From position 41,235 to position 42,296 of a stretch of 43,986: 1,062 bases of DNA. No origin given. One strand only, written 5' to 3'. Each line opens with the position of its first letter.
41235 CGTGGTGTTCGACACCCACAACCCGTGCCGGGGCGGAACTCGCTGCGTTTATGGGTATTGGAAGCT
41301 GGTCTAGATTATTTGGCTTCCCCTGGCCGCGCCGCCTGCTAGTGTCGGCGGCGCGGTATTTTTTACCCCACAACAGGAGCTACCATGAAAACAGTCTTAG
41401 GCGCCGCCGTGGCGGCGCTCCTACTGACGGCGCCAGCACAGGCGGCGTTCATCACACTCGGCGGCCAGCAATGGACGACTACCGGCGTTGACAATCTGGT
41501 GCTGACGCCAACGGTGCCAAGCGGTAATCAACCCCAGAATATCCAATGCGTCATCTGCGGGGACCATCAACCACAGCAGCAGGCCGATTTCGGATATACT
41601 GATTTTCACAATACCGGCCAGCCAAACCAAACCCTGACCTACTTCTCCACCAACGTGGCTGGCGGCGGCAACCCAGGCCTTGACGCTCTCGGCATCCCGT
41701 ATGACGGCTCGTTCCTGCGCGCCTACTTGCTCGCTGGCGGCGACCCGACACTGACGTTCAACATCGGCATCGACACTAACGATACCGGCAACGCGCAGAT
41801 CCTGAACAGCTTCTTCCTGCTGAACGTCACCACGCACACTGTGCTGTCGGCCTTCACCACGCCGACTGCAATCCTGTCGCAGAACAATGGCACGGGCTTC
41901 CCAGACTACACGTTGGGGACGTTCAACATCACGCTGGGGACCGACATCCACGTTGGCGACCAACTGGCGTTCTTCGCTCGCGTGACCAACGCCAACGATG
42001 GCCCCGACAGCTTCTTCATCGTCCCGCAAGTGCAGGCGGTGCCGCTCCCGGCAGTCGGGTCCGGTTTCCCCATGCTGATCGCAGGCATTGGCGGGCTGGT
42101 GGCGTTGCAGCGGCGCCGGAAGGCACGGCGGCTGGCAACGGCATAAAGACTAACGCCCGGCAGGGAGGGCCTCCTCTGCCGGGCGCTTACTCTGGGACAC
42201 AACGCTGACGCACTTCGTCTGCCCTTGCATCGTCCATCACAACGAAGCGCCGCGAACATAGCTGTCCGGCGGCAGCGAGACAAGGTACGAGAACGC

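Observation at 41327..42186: Terminator-bracketed cassette encoding a secreted VPLPA-CTERM (exosortase-type) surface protein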

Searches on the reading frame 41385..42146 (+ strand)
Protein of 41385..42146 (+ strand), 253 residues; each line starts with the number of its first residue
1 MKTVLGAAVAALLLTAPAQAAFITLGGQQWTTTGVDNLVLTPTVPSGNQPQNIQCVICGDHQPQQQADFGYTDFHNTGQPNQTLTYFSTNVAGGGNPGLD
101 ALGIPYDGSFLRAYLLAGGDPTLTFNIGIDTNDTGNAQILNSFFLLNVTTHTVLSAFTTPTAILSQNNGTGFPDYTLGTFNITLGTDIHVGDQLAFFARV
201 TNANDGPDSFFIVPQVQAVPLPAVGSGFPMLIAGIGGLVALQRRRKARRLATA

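Call 3: search_protein_families(library=ncbifam, proteins=[window:41385-42146:+], max_evalue=10)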
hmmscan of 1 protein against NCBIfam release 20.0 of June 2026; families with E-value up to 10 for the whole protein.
window:41385-42146:+ (253 aa): 2 families
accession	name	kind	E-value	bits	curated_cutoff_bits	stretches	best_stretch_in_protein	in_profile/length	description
TIGR03370.1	VPLPA-CTERM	domain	1.5e-05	24.9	25.35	1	219-246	1-25/25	VPLPA-CTERM sorting domain-containing protein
NF058582.1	Microco_LAVTG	domain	0.046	13.9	27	1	219-245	9-34/34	LAVTG motif-containing sortase-dependent surface protein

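Call 4: search_protein_families(library=pfam, proteins=[window:41385-42146:+], max_evalue=10)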
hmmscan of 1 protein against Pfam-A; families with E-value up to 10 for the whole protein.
window:41385-42146:+ (253 aa): 1 family
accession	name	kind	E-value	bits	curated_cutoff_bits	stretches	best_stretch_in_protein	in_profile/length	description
PF16862.10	Glyco_hydro_79C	-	0.19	13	27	1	7-34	43-72/103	Glycosyl hydrolase family 79 C-terminal beta domain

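Call 10: search_protein_families(library=phrogs, proteins=[window:41385-42146:+], max_evalue=0.001)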
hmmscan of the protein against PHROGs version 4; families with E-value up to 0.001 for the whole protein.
window:41385-42146:+ (253 aa): 0 families

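Call 11: find_homologous_proteins(query=window:41385-42143:+, max_evalue=0.001)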
Query window:41385-42143:+ (253 aa): 422 proteins with E <= 0.001 among 7136 candidates; the best 120 are listed.
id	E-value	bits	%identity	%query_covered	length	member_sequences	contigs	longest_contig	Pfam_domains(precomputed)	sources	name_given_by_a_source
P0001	6.4e-163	558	100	100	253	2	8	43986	-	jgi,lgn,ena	jgi:hypothetical protein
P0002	2.2e-112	393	73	98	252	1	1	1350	-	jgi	jgi:hypothetical protein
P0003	3.5e-108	379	71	93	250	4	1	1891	-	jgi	jgi:hypothetical protein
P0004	3.5e-107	376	69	99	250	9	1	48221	-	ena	-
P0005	4.9e-107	375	72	93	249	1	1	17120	-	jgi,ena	jgi:hypothetical protein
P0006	1.9e-105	370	68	99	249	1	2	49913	-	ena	-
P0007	1.1e-104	367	70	95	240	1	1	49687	-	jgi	jgi:hypothetical protein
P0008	8.5e-104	364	68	90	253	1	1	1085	-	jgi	jgi:hypothetical protein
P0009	8.8e-104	364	72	90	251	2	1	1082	-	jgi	jgi:hypothetical protein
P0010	6.3e-103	362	68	97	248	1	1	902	-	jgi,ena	jgi:hypothetical protein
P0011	7.8e-102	358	68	98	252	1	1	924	-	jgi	jgi:hypothetical protein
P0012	8.0e-102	358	65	100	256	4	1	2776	-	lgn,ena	-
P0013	8.3e-101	355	70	93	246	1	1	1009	-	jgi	jgi:hypothetical protein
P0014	7.0e-100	352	62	98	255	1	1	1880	-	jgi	jgi:hypothetical protein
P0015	1.2e-99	351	66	98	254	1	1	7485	-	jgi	jgi:hypothetical protein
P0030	5.0e-96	339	63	98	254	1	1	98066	-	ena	-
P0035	1.1e-95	338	66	87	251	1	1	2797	-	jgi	jgi:hypothetical protein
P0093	1.0e-88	315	63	90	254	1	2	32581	-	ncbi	-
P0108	1.6e-87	311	64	92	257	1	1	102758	-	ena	-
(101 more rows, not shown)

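Call 12: search_dna_similar(query=window:41385-42143:+, collection=phages, mode=protein, max_evalue=0.01)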
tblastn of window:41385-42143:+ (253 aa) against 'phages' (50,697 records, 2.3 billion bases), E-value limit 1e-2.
No match.

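Call 14: find_encoding_contigs(protein=P0108, flank=10000, max_places=3)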
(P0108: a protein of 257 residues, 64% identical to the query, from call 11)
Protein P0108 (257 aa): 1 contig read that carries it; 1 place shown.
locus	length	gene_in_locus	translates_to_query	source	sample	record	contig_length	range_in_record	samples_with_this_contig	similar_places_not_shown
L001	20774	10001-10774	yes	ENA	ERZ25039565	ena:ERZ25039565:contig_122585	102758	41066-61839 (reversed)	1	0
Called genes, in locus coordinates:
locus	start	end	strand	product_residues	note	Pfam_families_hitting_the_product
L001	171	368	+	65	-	-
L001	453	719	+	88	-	-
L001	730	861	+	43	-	-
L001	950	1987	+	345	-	-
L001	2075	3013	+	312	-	-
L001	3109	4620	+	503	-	PF13203:DUF2201_N, PF09967:DUF2201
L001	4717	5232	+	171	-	-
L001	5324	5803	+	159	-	-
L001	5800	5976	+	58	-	-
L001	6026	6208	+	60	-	-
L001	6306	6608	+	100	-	-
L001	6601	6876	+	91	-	-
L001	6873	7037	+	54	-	-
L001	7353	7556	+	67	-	PF15731:MqsA_antitoxin (weak), PF13560:HTH_31 (weak), PF01381:HTH_3 (faint)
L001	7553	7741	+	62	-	-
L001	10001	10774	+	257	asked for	-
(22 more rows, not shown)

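Call 15: find_encoding_contigs(protein=P0030, flank=10000, max_places=3)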
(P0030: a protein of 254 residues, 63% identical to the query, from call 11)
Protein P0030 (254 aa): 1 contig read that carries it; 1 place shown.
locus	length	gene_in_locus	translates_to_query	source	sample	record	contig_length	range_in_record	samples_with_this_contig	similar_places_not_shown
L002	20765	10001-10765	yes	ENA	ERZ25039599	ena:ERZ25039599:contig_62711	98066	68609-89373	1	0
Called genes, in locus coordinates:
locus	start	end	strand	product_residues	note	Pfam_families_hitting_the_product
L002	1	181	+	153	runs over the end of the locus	-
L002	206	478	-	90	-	-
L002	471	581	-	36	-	-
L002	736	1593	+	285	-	-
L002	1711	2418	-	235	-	-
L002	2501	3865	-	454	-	-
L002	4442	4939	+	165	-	-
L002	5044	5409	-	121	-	-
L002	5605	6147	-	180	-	-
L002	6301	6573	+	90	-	PF13443:HTH_26 (weak)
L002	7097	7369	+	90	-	-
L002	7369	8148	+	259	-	PF04404:ERF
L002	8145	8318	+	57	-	-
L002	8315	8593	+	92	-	-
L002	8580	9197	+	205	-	PF09588:YqaJ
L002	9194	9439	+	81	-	-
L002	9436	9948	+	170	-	-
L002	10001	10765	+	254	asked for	-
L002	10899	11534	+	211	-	-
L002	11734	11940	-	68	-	-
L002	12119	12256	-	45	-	-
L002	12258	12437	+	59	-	-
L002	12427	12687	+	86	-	-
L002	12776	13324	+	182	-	-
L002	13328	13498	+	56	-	-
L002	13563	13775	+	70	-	-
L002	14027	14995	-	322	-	PF01520:Amidase_3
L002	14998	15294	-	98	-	-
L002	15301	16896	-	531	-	-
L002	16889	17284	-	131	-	-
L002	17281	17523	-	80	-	-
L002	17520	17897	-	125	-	-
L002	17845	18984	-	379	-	-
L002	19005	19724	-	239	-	PF10076:Phage_Mu_Gp48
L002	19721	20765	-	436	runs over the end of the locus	PF04865:Baseplate_J, PF26078:Baseplate_J_M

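Call 17: search_protein_families(library=ncbifam, alignment_id=A1, max_evalue=0.01)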
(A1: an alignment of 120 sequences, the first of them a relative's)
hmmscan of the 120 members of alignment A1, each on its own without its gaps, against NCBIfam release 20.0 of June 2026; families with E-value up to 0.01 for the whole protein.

A. member 1, P0001 (253 aa): 1 family
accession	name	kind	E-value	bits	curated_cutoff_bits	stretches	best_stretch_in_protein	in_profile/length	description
TIGR03370.1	VPLPA-CTERM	domain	1.5e-05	24.9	25.35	1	219-246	1-25/25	VPLPA-CTERM sorting domain-containing protein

B. families by the number of members that match (of 120 scanned): 13 families
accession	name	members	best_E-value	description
TIGR03370.1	VPLPA-CTERM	9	1.6e-07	VPLPA-CTERM sorting domain-containing protein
NF041538.1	PEP_EDSA_1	5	5.6e-05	EDSAP-1 family PEP-CTERM protein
NF038125.1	PEP_CTERM_THxN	3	0.00057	THxN family PEP-CTERM protein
NF007402.0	PRK09934.1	3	0.00092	fimbria assembly protein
NF035944.1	PEPxxWA-CTERM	2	4.4e-09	PEPxxWA-CTERM sorting domain-containing protein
NF038129.1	PEP_NF038129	2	3.5e-05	NF038129 family PEP-CTERM protein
NF038124.1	PEP_CTERM_TLD_A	2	0.0025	PEP_CTERM-anchored TLD domain-containing protein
TIGR02595.1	PEP_CTERM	2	0.0059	PEP-CTERM sorting domain-containing protein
NF041927.1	Xrt_dep_XDP1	2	0.0059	exosortase-dependent surface protein XDP1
NF038126.1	PEP_CTERM_FxDxF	1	4.8e-05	FxDxF family PEP-CTERM protein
NF038120.1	PEP_CTERM_QFxxD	1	0.00012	NF038120 family PEP-CTERM protein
NF038119.1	PEP_CTERM_MHFG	1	0.0004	MHFG family PEP-CTERM protein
NF038118.1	PEP_CTERM_CCXG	1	0.0082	CCXG family PEP-CTERM protein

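Call 19: find_related_loci(query=A1, collection=genome_contigs, flank=10000)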
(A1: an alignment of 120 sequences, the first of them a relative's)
Query A1 (253 aa) in genome_contigs; peptide patterns used: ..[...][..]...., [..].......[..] (x = any residue, [..] = any of these).
147 stretches matched a pattern, but none encodes a relative of the query by tblastn (E <= 1e-3).

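Call 21: find_encoding_contigs(protein=P0093, flank=10000, max_places=3)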
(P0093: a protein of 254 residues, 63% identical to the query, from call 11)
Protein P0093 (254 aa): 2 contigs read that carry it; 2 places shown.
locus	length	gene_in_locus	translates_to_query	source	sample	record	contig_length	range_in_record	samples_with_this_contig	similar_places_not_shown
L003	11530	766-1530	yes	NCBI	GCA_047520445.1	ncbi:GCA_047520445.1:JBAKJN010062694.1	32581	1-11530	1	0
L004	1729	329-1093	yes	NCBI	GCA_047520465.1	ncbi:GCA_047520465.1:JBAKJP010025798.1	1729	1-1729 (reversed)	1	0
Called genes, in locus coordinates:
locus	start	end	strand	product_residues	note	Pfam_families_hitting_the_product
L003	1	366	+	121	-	?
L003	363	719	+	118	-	-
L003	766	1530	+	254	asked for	-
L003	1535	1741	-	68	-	-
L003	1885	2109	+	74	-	-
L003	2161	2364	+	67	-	-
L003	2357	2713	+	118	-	-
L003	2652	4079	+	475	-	-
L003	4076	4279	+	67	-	-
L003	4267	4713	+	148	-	-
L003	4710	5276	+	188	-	PF04545:Sigma70_r4 (faint)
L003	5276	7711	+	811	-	-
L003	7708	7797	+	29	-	-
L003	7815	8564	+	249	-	-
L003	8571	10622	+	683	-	-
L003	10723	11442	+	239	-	PF01833:TIG (weak)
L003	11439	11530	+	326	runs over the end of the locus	PF01833:TIG (weak)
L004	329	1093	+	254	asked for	-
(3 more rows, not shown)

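Call 24: predict_structure(alignment_id=A1)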
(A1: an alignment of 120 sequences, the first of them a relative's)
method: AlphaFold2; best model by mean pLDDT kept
length: 253 residues; sequences in the alignment: 120
mean_pLDDT: 80.4   pTM: 0.73
mean pLDDT of the five models: 80.4, 78.2, 76.8, 76.6, 75.6
residues with pLDDT >= 90: 90; 70-90: 104; 50-70: 49; < 50: 10
segments of 3 or more residues with pLDDT < 50: 219-227
pLDDT, mean of each block of 10 residues (from residue 1): 63 61 92 92 73 82 78 82 91 90 87 76 86 85 95 96 82 88 86 94 78 70 48 69 76 55
secondary structure, 60 per line:
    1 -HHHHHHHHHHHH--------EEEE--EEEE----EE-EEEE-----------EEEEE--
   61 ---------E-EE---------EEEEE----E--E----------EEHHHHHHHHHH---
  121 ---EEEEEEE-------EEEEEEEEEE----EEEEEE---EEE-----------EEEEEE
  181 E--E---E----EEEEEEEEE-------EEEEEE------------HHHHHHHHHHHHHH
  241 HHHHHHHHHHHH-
elements in order: H2-13 E22-25 E28-31 E39-42 E54-58 E83-87 H108-117 E124-130 E138-147 E152-157 E161-163 E175-181 E193-201 E209-214 H227-252

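Call 27: fold_search(model_id=the predicted structure, library=pdb)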
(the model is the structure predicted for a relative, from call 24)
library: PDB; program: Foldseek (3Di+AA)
matches with E <= 10: 1232; with E <= 0.001: 0
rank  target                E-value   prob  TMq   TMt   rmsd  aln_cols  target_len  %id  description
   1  2vzp_B                9.8e-03  0.82  0.24  0.38   9.6       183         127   16  Atomic Resolution Structure of the C-terminal CBM35 from Amycolatopsis orientalis exo-chitosanase CsxA (released 2009-01-13)
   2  2vzr_A                1.4e-02  0.82  0.23  0.39   8.4       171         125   17  C-terminal CBM35 from Amycolatopsis orientalis exo-chitosanase CsxA in complex with glucuronic acid (released 2009-01-13)
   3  2w47_A                3.5e-02  0.82  0.27  0.44   8.7       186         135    9  Clostridium thermocellum CBM35 in complex with delta-4,5- anhydrogalacturonic acid (released 2009-01-27)
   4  2w46_A                3.5e-02  0.51  0.23  0.34  10.5       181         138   11  CBM35 from Cellvibrio japonicus Abf62 (released 2009-01-27)
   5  2w1w_B                3.7e-02  0.69  0.25  0.41   9.7       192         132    7  Native structure of a family 35 carbohydrate binding module from Clostridium thermocellum (released 2009-01-20)
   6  8pxt_B                4.6e-02  0.93  0.24  0.10   4.8        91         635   13  Targeting extended blood antigens by Akkermansia muciniphila enzymes unveils a missing link for generating universal d (released 2024-02-28)
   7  2wys_A                5.2e-02  0.25  0.17  0.10   6.9       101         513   12  High resolution crystallographic structure of the Clostridium thermocellum N-terminal endo-1,4-beta-D-xylanase 10B (Xy (released 2010-08-25)
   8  8pxu_A                5.5e-02  0.91  0.23  0.10   4.8        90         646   13  Targeting extended blood antigens by Akkermansia muciniphila enzymes unveils a missing link for generating universal d (released 2024-02-28)
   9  3wnn_A                5.5e-02  0.51  0.18  0.08   5.5        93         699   11  D308A mutant of Bacillus circulans T-3040 cycloisomaltooligosaccharide glucanotransferase complexed with isomaltooctao (released 2014-02-05)
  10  2w3j                  6.4e-02  0.41  0.23  0.36  10.8       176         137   11  Structure of a family 35 carbohydrate binding module from an environmental isolate (released 2009-01-20)
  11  8pxt_A                7.6e-02  0.96  0.27  0.11   3.7        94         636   10  Targeting extended blood antigens by Akkermansia muciniphila enzymes unveils a missing link for generating universal d (released 2024-02-28)
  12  2tnf_A                7.6e-02  0.28  0.18  0.27   9.3       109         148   12  1.4 A RESOLUTION STRUCTURE OF MOUSE TUMOR NECROSIS FACTOR, TOWARDS MODULATION OF ITS SELECTIVITY AND TRIMERISATION (released 1999-10-12)
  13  9k3m_AA               7.6e-02  0.14  0.19  0.24  15.7       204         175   11  The structure of Microviridae PJNS001 (released 2025-08-13)
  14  6uig_A                7.6e-02  0.11  0.17  0.16  12.3       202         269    8  Crystal structure of human monoclonal antibody H7.200 in complex with H7N9 hemagglutinin HA1 (released 2020-10-07)
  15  8pxv_B                8.0e-02  0.96  0.27  0.11   4.0        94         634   11  Targeting extended blood antigens by Akkermansia muciniphila enzymes unveils a missing link for generating universal d (released 2024-02-28)
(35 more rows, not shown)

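Call 28: fold_search(model_id=the predicted structure, library=viral)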
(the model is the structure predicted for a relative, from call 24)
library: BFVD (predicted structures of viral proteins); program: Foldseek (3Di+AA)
matches with E <= 10: 1384; with E <= 0.001: 0
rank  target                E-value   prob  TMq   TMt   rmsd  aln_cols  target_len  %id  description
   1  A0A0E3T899            1.9e-03  0.97  0.23  0.12   9.3       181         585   13  Galactose binding protein [Gordonia phage Gsput1]
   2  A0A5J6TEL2            5.9e-03  0.63  0.15  0.08  11.6       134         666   10  Minor tail protein [Gordonia phage GretelLyn]
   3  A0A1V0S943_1          8.2e-03  0.30  0.18  0.08  15.3       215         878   13  Collagen triple helix repeat motif-containing protein [Catovirus CTV1]
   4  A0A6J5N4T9            1.1e-02  0.72  0.23  0.11  15.3       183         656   13  Uncharacterized protein [uncultured Caudovirales phage]
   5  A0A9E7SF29            1.6e-02  0.28  0.14  0.06  16.8       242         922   10  (no name in the UniProt tables at hand)
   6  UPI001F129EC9         1.8e-02  0.69  0.24  0.11  11.4       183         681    9  (no name look-up for this kind of identifier)
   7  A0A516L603            1.9e-02  0.23  0.21  0.08  20.3       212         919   10  (no name in the UniProt tables at hand)
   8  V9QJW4                2.0e-02  0.20  0.21  0.12  18.6       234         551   10  (no name in the UniProt tables at hand)
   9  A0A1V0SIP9            2.1e-02  0.44  0.25  0.30  20.6       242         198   12  Uncharacterized protein [Klosneuvirus KNV1]
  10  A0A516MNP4            2.1e-02  0.16  0.19  0.19  20.1       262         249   13  (no name in the UniProt tables at hand)
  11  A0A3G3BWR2            2.2e-02  0.77  0.22  0.06   5.3        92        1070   13  (no name in the UniProt tables at hand)
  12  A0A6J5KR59            2.3e-02  0.09  0.12  0.18  16.4       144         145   14  Uncharacterized protein [uncultured Caudovirales phage]
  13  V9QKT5                2.8e-02  0.14  0.16  0.13  16.4       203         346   12  (no name in the UniProt tables at hand)
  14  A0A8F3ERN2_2          2.9e-02  0.63  0.26  0.09   9.3       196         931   15  Putative polyprotein 2 [Green Sichuan pepper nepovirus]
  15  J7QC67                3.1e-02  0.93  0.20  0.32  11.0       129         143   14  Uncharacterized protein [Alphaspiravirus yamagawaense]
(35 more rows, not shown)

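Call 33: find_encoding_contigs(protein=P0001, flank=10000, max_places=8)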
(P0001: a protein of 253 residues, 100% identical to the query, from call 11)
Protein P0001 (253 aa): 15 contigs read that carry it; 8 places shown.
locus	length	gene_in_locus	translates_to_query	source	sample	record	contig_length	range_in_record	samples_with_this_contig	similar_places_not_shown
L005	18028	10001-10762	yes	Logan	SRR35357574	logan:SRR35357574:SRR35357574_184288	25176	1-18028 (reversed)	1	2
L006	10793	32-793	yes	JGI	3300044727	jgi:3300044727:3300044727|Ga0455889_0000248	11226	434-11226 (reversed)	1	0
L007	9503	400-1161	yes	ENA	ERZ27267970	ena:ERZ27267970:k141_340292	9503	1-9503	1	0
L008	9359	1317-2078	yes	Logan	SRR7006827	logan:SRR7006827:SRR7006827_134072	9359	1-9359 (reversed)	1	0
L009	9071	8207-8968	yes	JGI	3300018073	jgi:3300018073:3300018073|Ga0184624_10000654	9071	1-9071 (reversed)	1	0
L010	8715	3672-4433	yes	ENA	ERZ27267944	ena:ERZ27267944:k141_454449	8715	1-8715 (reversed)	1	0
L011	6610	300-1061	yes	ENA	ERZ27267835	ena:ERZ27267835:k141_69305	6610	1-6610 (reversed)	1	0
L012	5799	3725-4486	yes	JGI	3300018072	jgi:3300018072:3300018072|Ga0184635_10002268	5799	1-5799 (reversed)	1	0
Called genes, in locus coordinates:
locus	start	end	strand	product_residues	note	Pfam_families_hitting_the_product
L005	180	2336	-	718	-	PF13481:AAA_25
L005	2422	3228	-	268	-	-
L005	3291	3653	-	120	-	-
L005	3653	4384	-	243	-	-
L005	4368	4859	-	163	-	-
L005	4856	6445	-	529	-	-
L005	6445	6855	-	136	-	PF07750:GcrA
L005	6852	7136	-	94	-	-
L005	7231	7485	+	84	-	-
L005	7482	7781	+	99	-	-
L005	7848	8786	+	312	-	PF19474:DUF6011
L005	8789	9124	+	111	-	-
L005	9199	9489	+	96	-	-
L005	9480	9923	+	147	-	-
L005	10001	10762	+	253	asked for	-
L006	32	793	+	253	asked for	-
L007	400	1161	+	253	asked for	-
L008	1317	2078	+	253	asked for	-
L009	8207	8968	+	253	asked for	-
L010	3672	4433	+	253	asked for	-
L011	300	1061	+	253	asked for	-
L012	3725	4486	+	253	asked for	-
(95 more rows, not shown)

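Call 37: search_protein_representatives(alignment_id=A1)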
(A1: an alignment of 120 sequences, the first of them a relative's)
Query: 120 sequences, 250 profile positions. Proteins with E-value up to 0.001 (for the whole library): 339; up to 1e-10: 115; up to 1e-30: 30. The best 150 are listed.
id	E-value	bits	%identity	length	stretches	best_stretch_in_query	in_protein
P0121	4.3e-78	278.5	-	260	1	1-247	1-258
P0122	1.1e-72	260.8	-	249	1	2-246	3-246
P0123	2.9e-72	259.4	-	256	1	1-246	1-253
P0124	7.2e-71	254.8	-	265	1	1-247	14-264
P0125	7.6e-70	251.5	-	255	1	2-246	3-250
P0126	5.7e-68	245.3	-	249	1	2-248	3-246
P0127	3.8e-67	242.7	-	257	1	1-247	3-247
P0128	2.3e-66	240.1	-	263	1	6-247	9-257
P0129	6.3e-66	238.7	-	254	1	8-245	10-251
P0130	1.4e-63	231.0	-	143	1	1-146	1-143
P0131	9.4e-61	221.7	-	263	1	1-246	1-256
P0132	1.6e-54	201.3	-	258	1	6-244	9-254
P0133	1.6e-53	198.1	-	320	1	2-132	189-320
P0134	3.3e-49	183.9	-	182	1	2-118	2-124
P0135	2.7e-46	174.3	-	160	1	90-210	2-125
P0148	6.0e-33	130.6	-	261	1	39-243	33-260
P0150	3.3e-31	124.9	-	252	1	12-246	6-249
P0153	6.2e-28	114.2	-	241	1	17-247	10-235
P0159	8.8e-26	107.2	-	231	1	22-246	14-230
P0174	5.1e-20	88.3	-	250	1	1-243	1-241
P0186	9.6e-18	80.8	-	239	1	34-243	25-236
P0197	6.8e-16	74.8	-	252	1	21-246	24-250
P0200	2.2e-15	73.1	-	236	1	31-246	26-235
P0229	5.5e-11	58.7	-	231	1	121-244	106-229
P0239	3.4e-10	56.1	-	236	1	100-246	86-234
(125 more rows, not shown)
